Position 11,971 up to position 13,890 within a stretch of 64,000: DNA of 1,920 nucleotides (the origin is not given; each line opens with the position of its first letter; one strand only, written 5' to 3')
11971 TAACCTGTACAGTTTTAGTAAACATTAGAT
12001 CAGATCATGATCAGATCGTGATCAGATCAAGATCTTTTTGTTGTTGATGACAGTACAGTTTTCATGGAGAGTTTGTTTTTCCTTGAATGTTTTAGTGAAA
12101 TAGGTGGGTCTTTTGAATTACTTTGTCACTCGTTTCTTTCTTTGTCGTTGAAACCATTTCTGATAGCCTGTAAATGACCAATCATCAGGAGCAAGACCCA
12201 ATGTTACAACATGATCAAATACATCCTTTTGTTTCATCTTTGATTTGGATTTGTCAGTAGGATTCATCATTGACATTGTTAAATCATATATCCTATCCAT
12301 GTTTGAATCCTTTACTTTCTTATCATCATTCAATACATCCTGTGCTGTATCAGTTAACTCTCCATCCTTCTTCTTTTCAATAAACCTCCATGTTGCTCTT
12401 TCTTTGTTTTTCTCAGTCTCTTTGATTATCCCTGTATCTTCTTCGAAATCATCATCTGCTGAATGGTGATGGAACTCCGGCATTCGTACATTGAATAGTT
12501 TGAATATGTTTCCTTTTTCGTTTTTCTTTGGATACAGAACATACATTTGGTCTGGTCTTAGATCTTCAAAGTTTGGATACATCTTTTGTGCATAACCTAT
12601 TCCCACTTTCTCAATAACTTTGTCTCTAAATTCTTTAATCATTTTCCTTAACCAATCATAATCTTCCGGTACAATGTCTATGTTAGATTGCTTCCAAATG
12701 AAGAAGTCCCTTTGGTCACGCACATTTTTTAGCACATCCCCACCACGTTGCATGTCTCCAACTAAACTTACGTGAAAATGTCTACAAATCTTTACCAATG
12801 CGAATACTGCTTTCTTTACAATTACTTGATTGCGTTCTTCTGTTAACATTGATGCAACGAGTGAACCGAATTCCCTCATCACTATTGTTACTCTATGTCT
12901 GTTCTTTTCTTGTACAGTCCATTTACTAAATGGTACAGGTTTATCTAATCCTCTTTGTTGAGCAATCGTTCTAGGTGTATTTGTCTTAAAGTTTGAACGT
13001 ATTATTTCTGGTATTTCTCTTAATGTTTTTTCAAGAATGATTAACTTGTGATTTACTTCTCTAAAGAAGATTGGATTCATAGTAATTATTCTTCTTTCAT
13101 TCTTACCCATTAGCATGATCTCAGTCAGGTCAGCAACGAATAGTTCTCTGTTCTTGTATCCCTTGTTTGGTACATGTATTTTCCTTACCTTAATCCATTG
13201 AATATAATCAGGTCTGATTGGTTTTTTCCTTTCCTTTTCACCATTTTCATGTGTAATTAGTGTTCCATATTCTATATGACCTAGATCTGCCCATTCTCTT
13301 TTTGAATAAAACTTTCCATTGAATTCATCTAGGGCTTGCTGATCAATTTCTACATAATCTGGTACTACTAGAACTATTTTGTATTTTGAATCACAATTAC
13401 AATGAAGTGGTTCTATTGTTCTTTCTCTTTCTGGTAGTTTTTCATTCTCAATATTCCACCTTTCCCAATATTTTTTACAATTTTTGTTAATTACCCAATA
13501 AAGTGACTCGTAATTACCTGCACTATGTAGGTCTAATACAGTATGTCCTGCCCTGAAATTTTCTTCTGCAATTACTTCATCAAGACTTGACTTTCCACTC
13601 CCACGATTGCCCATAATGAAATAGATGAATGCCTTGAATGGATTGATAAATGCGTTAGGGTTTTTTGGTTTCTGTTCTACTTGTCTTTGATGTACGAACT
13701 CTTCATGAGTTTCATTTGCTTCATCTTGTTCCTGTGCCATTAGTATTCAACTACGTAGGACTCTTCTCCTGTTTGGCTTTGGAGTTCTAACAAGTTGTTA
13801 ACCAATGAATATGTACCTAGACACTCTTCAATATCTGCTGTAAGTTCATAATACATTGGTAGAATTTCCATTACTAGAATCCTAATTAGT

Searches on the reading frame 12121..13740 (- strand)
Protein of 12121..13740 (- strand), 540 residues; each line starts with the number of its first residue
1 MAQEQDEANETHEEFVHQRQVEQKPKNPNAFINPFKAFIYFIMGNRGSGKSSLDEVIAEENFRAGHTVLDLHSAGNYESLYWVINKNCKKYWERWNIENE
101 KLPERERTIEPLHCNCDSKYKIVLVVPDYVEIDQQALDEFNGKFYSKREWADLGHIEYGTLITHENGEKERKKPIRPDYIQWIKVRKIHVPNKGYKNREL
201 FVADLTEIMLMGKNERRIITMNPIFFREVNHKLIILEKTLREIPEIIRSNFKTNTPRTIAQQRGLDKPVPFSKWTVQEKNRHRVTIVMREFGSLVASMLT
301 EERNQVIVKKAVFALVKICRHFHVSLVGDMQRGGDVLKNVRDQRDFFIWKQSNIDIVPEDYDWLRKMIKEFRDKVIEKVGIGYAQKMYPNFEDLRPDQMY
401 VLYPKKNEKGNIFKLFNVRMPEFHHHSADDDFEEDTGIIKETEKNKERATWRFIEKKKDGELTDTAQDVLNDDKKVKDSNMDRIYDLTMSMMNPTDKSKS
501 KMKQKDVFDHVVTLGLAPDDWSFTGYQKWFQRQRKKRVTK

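Call 12: search_protein_families(library=pfam, proteins=[window:12121-13740:-], max_evalue=0.01)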
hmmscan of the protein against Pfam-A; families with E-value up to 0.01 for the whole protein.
window:12121-13740:- (540 aa): 0 families

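Call 13: search_protein_families(library=phrogs, proteins=[window:12121-13740:-], max_evalue=0.01)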
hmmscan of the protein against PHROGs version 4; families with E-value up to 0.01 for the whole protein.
window:12121-13740:- (540 aa): 1 family
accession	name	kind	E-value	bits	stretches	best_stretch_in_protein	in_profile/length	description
phrog_2666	-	head and packaging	7.8e-06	25.8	1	308-429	440-545/555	terminase large subunit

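Call 19: search_dna_similar(query=window:12121-13740:-, collection=phages, mode=protein, max_evalue=0.001)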
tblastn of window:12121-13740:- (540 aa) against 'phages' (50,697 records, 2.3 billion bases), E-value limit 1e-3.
No match.

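Call 21: find_encoding_contigs(protein=window:12121-13740:-, flank=3000, max_places=4)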
Protein window:12121-13740:- (540 aa): 2 contigs read that carry it; 1 place shown.
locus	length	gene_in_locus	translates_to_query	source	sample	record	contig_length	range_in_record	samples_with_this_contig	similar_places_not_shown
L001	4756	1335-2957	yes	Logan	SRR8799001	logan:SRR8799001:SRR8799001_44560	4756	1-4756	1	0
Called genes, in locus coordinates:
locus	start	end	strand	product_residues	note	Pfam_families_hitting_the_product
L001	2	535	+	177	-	?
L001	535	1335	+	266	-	-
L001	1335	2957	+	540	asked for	-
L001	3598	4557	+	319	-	-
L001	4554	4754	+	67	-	?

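Call 22: find_related_loci(query=window:12121-13740:-, collection=viral_contigs, flank=10000)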
Query window:12121-13740:- (540 aa) in viral_contigs; peptide patterns used: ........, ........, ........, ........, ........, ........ (x = any residue, [..] = any of these).
2 stretches matched a pattern, but none encodes a relative of the query by tblastn (E <= 1e-3).

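Call 46: search_solved_structures(query=window:12121-13740:-, max_evalue=1)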
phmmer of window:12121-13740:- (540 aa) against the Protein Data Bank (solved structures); distinct sequences matched with E-value up to 1: 1.
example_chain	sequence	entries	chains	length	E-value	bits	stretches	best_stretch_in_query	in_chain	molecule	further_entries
7xgw_F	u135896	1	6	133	0.13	14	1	423-494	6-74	Transcription elongation factor s-II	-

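Call 50: find_homologous_proteins(query=window:12121-13740:-, max_evalue=0.001)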
Query window:12121-13740:- (540 aa): 45 proteins with E <= 0.001 among 3444 candidates.
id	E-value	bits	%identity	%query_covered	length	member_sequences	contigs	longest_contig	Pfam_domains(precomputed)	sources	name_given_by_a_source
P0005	0.0e+0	1212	97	100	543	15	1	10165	-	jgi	-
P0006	0.0e+0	1085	84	100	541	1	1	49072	-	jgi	jgi:hypothetical protein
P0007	0.0e+0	1083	84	100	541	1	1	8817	-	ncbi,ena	-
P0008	0.0e+0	1081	83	100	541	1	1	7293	-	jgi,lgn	-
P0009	0.0e+0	1079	84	100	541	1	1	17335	-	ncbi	-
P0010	0.0e+0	1078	83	100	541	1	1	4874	-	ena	-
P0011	0.0e+0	1068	82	100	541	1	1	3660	-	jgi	-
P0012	0.0e+0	1066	82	100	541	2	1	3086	-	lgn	-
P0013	0.0e+0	1063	82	100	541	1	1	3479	-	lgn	-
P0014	0.0e+0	1029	80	99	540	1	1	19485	-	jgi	-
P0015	0.0e+0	1019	78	99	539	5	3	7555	-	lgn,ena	-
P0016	9.4e-297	1003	77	100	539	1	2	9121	-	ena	-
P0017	1.0e-292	990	77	100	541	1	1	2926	-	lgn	-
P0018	4.4e-282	955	73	100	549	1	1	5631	-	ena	-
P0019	1.2e-280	950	72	99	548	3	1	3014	-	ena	-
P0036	8.6e-164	564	47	97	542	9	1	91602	-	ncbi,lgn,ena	-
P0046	6.0e-40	155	27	83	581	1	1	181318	-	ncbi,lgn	-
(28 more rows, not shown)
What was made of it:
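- The element's core genes recur on many short, unlinked metagenome contigs from several projects (call 50).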

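Call 51: find_encoding_contigs(protein=P0036, flank=10000, max_places=2)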
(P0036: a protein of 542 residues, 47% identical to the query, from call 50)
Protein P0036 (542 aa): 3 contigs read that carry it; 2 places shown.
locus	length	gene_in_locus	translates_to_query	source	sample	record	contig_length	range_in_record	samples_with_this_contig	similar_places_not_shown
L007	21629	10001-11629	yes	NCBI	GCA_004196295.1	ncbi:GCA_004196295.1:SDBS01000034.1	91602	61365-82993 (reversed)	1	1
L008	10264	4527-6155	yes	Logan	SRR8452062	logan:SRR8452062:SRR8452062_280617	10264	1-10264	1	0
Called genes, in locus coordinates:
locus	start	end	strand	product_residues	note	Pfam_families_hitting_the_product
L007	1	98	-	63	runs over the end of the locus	-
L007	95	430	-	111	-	-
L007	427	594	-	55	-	-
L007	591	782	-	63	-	-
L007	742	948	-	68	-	-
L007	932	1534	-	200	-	-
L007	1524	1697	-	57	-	-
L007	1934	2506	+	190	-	-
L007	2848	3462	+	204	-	-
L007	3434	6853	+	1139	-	-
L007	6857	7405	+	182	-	-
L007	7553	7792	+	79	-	-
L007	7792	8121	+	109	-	-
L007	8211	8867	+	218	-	-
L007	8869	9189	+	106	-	-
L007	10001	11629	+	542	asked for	-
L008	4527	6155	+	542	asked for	-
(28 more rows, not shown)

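Call 52: find_encoding_contigs(protein=P0046, flank=10000, max_places=2)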
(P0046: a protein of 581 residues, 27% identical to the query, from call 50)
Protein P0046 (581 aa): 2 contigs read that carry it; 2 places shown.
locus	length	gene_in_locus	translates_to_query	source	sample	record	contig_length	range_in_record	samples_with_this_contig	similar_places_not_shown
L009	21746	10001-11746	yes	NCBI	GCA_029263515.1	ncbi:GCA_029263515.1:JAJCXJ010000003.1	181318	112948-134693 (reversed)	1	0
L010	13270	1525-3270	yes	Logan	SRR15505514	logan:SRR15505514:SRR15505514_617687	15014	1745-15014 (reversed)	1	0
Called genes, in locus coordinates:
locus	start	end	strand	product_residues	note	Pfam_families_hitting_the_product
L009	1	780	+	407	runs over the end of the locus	PF04455:Saccharop_dh_N, PF21571:ArgZ-like_C_1st, PF21570:ArgZ-like_C_2nd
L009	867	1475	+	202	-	-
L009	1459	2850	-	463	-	PF00155:Aminotran_1_2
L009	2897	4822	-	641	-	PF16177:ACAS_N, PF00501:AMP-binding, PF13193:AMP-binding_C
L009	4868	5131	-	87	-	-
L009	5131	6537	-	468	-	PF02934:GatB_N, PF02637:GatB_Yqey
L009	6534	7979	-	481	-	PF01425:Amidase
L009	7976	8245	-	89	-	-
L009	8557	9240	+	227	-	-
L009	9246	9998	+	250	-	-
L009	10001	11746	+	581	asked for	-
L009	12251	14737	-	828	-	PF00493:MCM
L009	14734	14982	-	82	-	-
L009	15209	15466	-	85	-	-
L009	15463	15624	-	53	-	-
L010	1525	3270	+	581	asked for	-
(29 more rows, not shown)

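Call 54: find_related_loci(query=A3, collection=genome_contigs, flank=10000)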
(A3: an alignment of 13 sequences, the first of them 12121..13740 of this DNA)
Query A3 (540 aa) in genome_contigs; peptide patterns used: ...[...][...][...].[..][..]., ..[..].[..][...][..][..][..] (x = any residue, [..] = any of these).
155 stretches matched a pattern; 2 encode a relative of the query (tblastn E <= 1e-3); 2 distinct loci.
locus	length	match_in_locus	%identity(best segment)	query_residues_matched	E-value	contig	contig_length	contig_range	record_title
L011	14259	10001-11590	41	4-521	6e-133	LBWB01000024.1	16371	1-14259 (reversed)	MAG: Candidatus Woesebacteria bacterium GW2011_GWB1_39_12 UT24_C0024, whole genome shotgun sequence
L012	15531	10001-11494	27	39-484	4e-41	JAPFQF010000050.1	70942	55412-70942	MAG: Nitrosopumilus sp. isolate IS42S6Bin49 k141_32558, whole genome shotgun sequence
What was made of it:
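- A related contig sits in a Woesebacteria MAG (call 54).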

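Call 56: search_solved_structures(query=A3, max_evalue=10)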
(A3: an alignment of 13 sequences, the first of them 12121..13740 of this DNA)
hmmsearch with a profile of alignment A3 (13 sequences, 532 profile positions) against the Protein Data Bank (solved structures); distinct sequences matched with E-value up to 10: 16.
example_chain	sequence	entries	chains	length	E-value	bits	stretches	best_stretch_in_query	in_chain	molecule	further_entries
3jqh_A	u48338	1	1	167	0.02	16.8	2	468-508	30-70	C-type lectin domain family 4 member M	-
9v1i_la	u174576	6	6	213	0.041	15.8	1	202-307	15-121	60S ribosomal protein L26, putative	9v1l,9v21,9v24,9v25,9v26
5l3r_B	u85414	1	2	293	0.28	13.1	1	15-63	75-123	Cell division protein FtsY homolog, chloroplastic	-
3b9q_A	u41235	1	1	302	0.3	13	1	15-63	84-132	Chloroplast SRP receptor homolog, alpha subunit CPFTSY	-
8rix_A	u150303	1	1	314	0.3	13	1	15-63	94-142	Cell division protein FtsY homolog, chloroplastic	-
6c2u_A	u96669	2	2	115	0.34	12.8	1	26-64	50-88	phosphate-loop protein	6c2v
2og2_A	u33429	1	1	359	0.39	12.6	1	15-63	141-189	Putative signal recognition particle receptor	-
3dm5_A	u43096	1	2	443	0.63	11.9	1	28-62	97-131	Signal recognition 54 kDa protein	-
9pf4_A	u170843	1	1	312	0.74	11.7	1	22-69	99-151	Signal recognition particle subunit SRP54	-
3adk_A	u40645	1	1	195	1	11.2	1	28-55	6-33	ADENYLATE KINASE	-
3uie_A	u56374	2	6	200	1.4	10.7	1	28-61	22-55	Adenylyl-sulfate kinase 1, chloroplastic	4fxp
8x1g_A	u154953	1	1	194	1.7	10.5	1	28-55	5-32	Adenylate kinase isoenzyme 1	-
7de3_A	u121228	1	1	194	1.7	10.5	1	28-55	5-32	Adenylate kinase isoenzyme 1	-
7x7s_A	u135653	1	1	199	1.7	10.5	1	28-55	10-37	Adenylate kinase isoenzyme 1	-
7epk_A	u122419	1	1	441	1.8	10.4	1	28-73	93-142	Signal recognition particle 54 kDa protein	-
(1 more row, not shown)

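Call 68: find_encoding_contigs(protein=P0006, flank=10000, max_places=2)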
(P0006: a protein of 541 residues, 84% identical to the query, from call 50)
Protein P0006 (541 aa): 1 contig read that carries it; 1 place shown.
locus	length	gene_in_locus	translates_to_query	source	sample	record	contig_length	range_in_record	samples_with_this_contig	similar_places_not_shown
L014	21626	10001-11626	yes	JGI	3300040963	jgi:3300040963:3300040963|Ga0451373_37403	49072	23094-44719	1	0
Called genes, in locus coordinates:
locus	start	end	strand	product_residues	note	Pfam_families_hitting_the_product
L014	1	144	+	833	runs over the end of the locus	-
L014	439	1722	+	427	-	-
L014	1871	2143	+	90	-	-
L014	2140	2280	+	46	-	-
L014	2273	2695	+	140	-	-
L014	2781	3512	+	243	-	-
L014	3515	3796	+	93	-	-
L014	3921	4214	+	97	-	-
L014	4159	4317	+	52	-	-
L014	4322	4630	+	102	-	-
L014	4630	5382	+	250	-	PF14243:R2K_3, PF18299:R2K_2 (faint)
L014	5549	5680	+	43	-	-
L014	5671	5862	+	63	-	-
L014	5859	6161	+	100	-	-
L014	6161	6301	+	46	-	-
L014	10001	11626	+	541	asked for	-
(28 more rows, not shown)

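Call 80: search_protein_families(library=ncbifam, proteins=[window:12121-13740:-], max_evalue=0.1)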
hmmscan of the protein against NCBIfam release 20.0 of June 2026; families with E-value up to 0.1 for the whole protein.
window:12121-13740:- (540 aa): 0 families

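Call 101: predict_structure(alignment_id=A7)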
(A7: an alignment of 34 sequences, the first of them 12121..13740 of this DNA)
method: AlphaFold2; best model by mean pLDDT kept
length: 540 residues; sequences in the alignment: 34
mean_pLDDT: 86.8   pTM: 0.81
mean pLDDT of the five models: 86.8, 86.5, 86.3, 85.0, 82.9
residues with pLDDT >= 90: 310; 70-90: 187; 50-70: 19; < 50: 24
segments of 3 or more residues with pLDDT < 50: 1-22
pLDDT, mean of each block of 10 residues (from residue 1): 35 36 64 91 90 94 97 91 93 92 90 88 97 95 90 85 83 89 96 90 98 97 92 93 93 92 92 92 94 67 72 84 90 73 87 80 91 94 92 92 87 91 90 94 92 92 89 81 90 85 91 87 91 78
secondary structure, 60 per line:
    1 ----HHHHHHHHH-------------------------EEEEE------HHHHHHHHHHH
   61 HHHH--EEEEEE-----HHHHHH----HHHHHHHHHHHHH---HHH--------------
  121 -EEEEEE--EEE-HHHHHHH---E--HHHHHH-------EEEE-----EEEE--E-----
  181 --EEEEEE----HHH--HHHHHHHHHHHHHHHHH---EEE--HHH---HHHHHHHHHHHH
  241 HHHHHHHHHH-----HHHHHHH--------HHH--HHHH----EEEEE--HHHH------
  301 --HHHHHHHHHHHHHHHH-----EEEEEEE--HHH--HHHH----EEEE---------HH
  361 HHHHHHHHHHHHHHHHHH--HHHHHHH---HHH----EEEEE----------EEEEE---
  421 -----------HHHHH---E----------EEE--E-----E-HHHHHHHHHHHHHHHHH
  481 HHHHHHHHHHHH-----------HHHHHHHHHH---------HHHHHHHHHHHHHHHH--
elements in order: H5-13 E39-43 H50-64 E67-72 H78-83 H88-100 E122-127 E130-132 H134-140 H147-152 E160-163 E169-172 E183-188 H198-214 E218-220 H229-250 H256-262 H276-279 E284-288 H291-294 H303-318 E324-330 H338-341 E346-349 H359-378 H381-387 E398-402 E413-417 H432-436 E451-453 H464-492 H504-513 H523-538

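Call 103: fold_search(model_id=the predicted structure, library=pdb)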
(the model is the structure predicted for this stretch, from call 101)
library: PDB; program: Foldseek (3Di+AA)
matches with E <= 10: 1699; with E <= 0.001: 92
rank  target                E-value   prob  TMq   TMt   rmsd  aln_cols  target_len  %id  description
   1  8xau_F                1.9e-09  1.00  0.32  0.32  20.7       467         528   13  Cryo-EM structure of HerA (released 2024-06-05)
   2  8zit_M                2.4e-09  1.00  0.32  0.30  19.3       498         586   10  DUF4297-HerA complex with DNA and ATPgamaS (released 2025-03-12)
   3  8zit_Q                2.6e-09  1.00  0.34  0.32  22.0       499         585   11  DUF4297-HerA complex with DNA and ATPgamaS (released 2025-03-12)
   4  8xav_E                3.5e-09  1.00  0.31  0.30  19.8       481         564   13  Cryo-EM structure of an anti-phage defense complex (released 2024-06-05)
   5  8zir_O                4.2e-09  1.00  0.32  0.32  22.0       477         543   11  DUF4297-HerA complex (released 2025-03-12)
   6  8ziq_M                5.3e-09  1.00  0.33  0.31  22.5       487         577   12  HerA-DUF4297 complex with DNA (released 2025-03-12)
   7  8zir_P                6.4e-09  1.00  0.32  0.32  18.6       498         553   10  DUF4297-HerA complex (released 2025-03-12)
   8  8zir_R                6.4e-09  1.00  0.30  0.30  21.5       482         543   11  DUF4297-HerA complex (released 2025-03-12)
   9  8zit_O                6.8e-09  1.00  0.32  0.31  18.6       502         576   12  DUF4297-HerA complex with DNA and ATPgamaS (released 2025-03-12)
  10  9x1m_A                6.8e-09  1.00  0.28  0.26  18.2       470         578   11  The cryo-EM structure of HerA-NurA complex with AMPPNP and dsDNA from Thermococcus kodakarensis (released 2026-02-04)
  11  8xau_E                1.2e-08  1.00  0.33  0.33  22.6       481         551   14  Cryo-EM structure of HerA (released 2024-06-05)
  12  9c1n_R                1.4e-08  1.00  0.31  0.30  21.8       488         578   14  HerA-DUF4297 assembly 2 (released 2025-06-04)
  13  4d2i_B                1.5e-08  1.00  0.32  0.37  15.2       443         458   11  Crystal structure of the HerA hexameric DNA translocase from Sulfolobus solfataricus bound to AMP-PNP (released 2014-12-03)
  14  8ziq_O                1.7e-08  1.00  0.30  0.29  21.9       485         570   11  HerA-DUF4297 complex with DNA (released 2025-03-12)
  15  8zir_N                1.8e-08  1.00  0.28  0.28  22.5       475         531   12  DUF4297-HerA complex (released 2025-03-12)
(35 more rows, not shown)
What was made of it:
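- FtsK/HerA-fold ATPase (call 103).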

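Call 105: fold_search(model_id=the predicted structure, library=viral)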
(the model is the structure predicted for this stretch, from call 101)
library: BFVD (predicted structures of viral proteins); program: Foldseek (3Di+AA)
matches with E <= 10: 1044; with E <= 0.001: 44
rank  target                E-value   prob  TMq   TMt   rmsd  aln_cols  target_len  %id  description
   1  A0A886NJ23            9.4e-07  1.00  0.24  0.33  21.6       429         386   11  (no name in the UniProt tables at hand)
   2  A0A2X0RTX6            1.3e-06  1.00  0.23  0.34  20.3       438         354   11  B354L [African swine fever virus]
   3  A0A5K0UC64            2.0e-06  0.96  0.18  0.17  31.7       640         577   10  P-loop NTPase domain protein [Yasminevirus sp. GU-2018]
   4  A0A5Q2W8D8            4.2e-06  1.00  0.31  0.39  16.4       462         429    9  (no name in the UniProt tables at hand)
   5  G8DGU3                5.0e-06  1.00  0.23  0.42  15.4       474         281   10  (no name in the UniProt tables at hand)
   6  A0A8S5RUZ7            6.7e-06  1.00  0.21  0.20  18.1       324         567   10  DNA TRANSLOCASE FTSK [Siphoviridae sp. ctHip2]
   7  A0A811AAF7            9.1e-06  1.00  0.28  0.50   9.2       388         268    9  (no name in the UniProt tables at hand)
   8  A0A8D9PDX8            9.7e-06  1.00  0.25  0.42  13.1       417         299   10  NTPase [Corticoviridae sp.]
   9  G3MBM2                9.7e-06  1.00  0.33  0.23  18.1       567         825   10  Gp156 [Bacillus phage G]
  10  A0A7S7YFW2            1.2e-05  1.00  0.24  0.36  13.2       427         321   11  VV A32-like packaging ATPase [Medusavirus stheno T3]
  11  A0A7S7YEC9            1.3e-05  0.99  0.19  0.23  24.3       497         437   11  VV A32-like virion packaging ATPase [Medusavirus stheno T3]
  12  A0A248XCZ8            1.4e-05  1.00  0.33  0.36  15.2       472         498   11  Helicase HerA-like C-terminal domain-containing protein [Klebsiella phage YMC16/01/N133_KPN_BP]
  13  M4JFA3                2.4e-05  1.00  0.31  0.65  10.4       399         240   10  Putative ATPase [Haloarcula hispanica virus PH1]
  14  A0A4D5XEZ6            3.2e-05  1.00  0.22  0.31  13.0       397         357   10  Packaging ATPase [Mimivirus LCMiAC02]
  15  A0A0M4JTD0            3.4e-05  1.00  0.18  0.25  20.6       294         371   10  (no name in the UniProt tables at hand)
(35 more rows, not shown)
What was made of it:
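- The ATPase has an FtsK/HerA fold (calls 101, 103, 105), and homologues carry inteins (call 50). In the viral structure library the ATPase model best matches A32-like and PRD1-like packaging ATPases: ASFV B354L, a Corticoviridae NTPase, the Haloarcula virus PH1 ATPase (TM 0.65 on the target) and an STIV protein (call 105).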

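Call 120: search_protein_families(library=pfam, proteins=[L012:67-924:+, L012:924-1517:+, L012:1517-2560:+, L012:2556-3329:+, L012:3329-4516:+, L012:4506-5303:+, L012:6155-7987:+, L012:8238-9233:-, L012:9911-11668:+, L012:12996-14741:-], max_evalue=0.001)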
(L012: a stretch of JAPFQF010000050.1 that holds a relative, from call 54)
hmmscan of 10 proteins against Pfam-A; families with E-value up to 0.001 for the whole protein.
L012:67-924:+ (286 aa): 1 family
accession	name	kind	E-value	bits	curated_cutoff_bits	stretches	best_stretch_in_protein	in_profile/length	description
PF00425.24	Chorismate_bind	-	1.1e-90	304.1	27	1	22-273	4-257/257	chorismate binding enzyme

L012:924-1517:+ (198 aa): 3 families
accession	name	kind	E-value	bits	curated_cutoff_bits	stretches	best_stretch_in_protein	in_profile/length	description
PF00117.34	GATase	-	2.4e-59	200.6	22.8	1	4-192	1-189/190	Glutamine amidotransferase class-I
PF07722.19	Peptidase_C26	-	1.2e-09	38.7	20.5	1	75-175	104-219/219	Peptidase C26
PF01174.25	SNO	-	0.00029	21.2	27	1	119-194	118-187/188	SNO glutamine amidotransferase family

L012:1517-2560:+ (348 aa): 2 families
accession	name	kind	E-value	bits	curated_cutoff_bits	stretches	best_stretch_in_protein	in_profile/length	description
PF00591.27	Glycos_transf_3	-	1.6e-75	254.4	27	1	75-325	3-252/253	Glycosyl transferase family, a/b domain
PF02885.22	Glycos_trans_3N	-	2.3e-14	53.3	26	1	5-64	3-62/63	Glycosyl transferase family, helical bundle domain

L012:2556-3329:+ (258 aa): 4 families
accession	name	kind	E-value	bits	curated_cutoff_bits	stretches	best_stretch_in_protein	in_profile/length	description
PF00218.27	IGPS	-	8.2e-70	235.3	27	1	24-254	26-254/254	Indole-3-glycerol phosphate synthase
PF01729.25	QRPTase_C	-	3.6e-05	24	23.1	1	156-244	78-161/169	Quinolinate phosphoribosyl transferase, C-terminal domain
PF04131.20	NanE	-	0.00016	21.4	27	1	121-254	57-189/192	Putative N-acetylmannosamine-6-phosphate epimerase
PF01070.24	FMN_dh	-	0.00061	19.4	24.9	0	161-247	222-311/350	FMN-dependent dehydrogenase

L012:3329-4516:+ (396 aa): 1 family
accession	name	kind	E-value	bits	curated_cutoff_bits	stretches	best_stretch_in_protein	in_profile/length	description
PF00291.31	PALP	-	2.3e-42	145.8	35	1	53-377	4-295/295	Pyridoxal-phosphate dependent enzyme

L012:4506-5303:+ (266 aa): 4 families
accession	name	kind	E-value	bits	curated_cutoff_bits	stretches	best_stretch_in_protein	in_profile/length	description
PF00290.26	Trp_syntA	-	7.7e-80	268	27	1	8-252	1-246/259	Tryptophan synthase alpha chain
PF01180.27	DHO_dh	-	1.9e-08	34.3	27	1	126-239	164-274/291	Dihydroorotate dehydrogenase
PF00977.27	His_biosynth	-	6.8e-08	32.7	23.6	1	189-240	59-108/228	Histidine biosynthesis protein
PF01070.24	FMN_dh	-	0.00015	21.3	24.9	0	191-238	259-306/350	FMN-dependent dehydrogenase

L012:6155-7987:+ (611 aa): 3 families
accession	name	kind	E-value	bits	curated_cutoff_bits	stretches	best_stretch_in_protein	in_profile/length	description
PF06418.20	CTP_synth_N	-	1.7e-119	398.5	26.1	1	83-345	1-263/265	CTP synthase N-terminus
PF00117.34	GATase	-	2.9e-40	138.4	22.8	1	386-607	2-189/190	Glutamine amidotransferase class-I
PF07722.19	Peptidase_C26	-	1.1e-10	42.2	20.5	1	449-590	99-219/219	Peptidase C26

L012:8238-9233:- (332 aa): 6 families
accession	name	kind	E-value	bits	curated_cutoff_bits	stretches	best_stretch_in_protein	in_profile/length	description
PF20143.4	NAD_kinase_C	-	4.2e-19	69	23.7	1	119-228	1-109/126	ATP-NAD kinase C-terminal domain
PF01513.26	NAD_kinase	-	4.4e-07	30.7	25.5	1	34-95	67-127/130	ATP-NAD kinase N-terminal domain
PF01978.25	TrmB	-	8e-06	26.1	25.6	0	278-327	18-63/68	Sugar-specific transcriptional regulator TrmB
PF12802.13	MarR_2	-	3.1e-05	24.5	27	1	266-323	3-61/61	MarR family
PF13412.12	HTH_24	-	5.7e-05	23.1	21.9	0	272-313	7-48/48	Winged helix-turn-helix DNA-binding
PF01047.28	MarR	-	0.00035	20.8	24.6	1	272-323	7-58/59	MarR family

L012:9911-11668:+ (586 aa): 0 families

L012:12996-14741:- (582 aa): 2 families
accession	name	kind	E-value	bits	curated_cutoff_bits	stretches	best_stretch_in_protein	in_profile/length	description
PF19263.5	DUF5906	-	4.3e-19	69.7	27.6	1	308-418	2-114/114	Family of unknown function (DUF5906)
PF08706.16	D5_N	-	3e-13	50.7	22.4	1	174-255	53-138/145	D5 N terminal like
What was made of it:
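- One such contig belongs to a Nitrosopumilus MAG (calls 52, 54, 120). Distant relatives of the module sit as insertions next to cellular operons (call 120).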

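Call 122: search_dna_similar(query=window:12121-13740:-, collection=plasmids, mode=protein, max_evalue=0.001, max_rows=10)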
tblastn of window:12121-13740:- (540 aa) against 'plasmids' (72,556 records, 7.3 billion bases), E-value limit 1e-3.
No match.
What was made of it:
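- No match in 72,556 plasmid records (call 122).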
